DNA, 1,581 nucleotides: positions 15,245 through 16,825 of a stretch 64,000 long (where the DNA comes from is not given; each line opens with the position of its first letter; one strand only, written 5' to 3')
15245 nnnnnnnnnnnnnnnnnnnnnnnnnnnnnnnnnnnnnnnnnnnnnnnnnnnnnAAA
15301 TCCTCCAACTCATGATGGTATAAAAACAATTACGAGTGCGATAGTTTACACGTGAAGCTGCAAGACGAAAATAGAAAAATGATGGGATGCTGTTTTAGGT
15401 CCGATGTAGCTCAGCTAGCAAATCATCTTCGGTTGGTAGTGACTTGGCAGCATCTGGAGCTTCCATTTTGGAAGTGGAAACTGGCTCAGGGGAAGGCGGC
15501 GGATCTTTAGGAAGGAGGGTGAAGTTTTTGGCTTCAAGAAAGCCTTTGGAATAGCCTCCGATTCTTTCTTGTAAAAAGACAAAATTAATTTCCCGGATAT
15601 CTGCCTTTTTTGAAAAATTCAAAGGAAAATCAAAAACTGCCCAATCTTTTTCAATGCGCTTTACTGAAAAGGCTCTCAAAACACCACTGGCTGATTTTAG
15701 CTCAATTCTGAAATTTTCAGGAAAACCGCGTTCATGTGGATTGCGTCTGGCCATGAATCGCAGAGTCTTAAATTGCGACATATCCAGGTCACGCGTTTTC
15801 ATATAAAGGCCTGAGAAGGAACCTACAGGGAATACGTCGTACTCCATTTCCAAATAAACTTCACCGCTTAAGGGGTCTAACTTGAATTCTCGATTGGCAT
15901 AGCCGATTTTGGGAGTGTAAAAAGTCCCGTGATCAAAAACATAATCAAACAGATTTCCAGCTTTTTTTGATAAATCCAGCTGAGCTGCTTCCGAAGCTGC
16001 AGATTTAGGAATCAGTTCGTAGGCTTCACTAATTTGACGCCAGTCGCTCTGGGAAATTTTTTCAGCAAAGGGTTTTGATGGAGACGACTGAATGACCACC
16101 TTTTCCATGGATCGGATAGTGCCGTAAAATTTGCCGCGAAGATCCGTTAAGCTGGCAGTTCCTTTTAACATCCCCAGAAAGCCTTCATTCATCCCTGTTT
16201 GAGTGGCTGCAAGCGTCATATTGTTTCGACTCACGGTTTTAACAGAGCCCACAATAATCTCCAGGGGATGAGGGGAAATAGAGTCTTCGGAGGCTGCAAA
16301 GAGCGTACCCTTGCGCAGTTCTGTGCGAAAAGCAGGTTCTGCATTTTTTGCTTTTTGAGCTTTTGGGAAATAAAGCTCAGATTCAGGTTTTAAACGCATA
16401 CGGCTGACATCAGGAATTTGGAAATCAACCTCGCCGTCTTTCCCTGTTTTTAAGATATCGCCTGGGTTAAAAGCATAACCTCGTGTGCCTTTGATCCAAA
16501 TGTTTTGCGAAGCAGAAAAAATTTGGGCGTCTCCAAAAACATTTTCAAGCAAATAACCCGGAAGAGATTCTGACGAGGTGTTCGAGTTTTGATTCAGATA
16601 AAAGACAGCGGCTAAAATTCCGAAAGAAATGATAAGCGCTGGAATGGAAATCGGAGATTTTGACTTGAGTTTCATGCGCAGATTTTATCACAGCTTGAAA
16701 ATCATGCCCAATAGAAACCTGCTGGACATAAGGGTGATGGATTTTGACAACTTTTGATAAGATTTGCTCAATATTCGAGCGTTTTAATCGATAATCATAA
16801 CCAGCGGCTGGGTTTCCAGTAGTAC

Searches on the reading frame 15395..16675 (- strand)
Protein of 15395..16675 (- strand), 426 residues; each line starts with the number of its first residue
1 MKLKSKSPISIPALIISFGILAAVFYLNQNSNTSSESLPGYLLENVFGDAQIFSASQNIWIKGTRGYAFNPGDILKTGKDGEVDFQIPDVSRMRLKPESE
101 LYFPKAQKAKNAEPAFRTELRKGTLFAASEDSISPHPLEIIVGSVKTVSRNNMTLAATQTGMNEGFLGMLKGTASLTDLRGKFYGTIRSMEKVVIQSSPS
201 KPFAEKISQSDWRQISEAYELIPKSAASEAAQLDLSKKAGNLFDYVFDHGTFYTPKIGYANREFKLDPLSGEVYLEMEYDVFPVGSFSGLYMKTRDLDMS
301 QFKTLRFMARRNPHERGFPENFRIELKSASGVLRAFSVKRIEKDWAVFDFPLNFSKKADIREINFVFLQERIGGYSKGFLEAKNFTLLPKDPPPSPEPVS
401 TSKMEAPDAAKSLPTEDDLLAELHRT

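Call 16: search_protein_families(library=pfam, proteins=[window:15395-16675:-], max_evalue=0.001)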
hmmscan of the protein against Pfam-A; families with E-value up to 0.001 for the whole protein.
window:15395-16675:- (426 aa): 1 family
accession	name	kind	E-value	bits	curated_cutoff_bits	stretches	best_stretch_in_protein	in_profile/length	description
PF04773.18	FecR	-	7.3e-05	23.6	24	1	74-150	2-74/97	FecR protein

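Call 93: search_protein_families(library=pfam, proteins=[window:15395-16675:-], max_evalue=0.01)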
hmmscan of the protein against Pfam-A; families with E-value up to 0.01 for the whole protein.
window:15395-16675:- (426 aa): 1 family
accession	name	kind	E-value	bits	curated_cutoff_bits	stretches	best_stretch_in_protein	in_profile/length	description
PF04773.18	FecR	-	7.3e-05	23.6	24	1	74-150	2-74/97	FecR protein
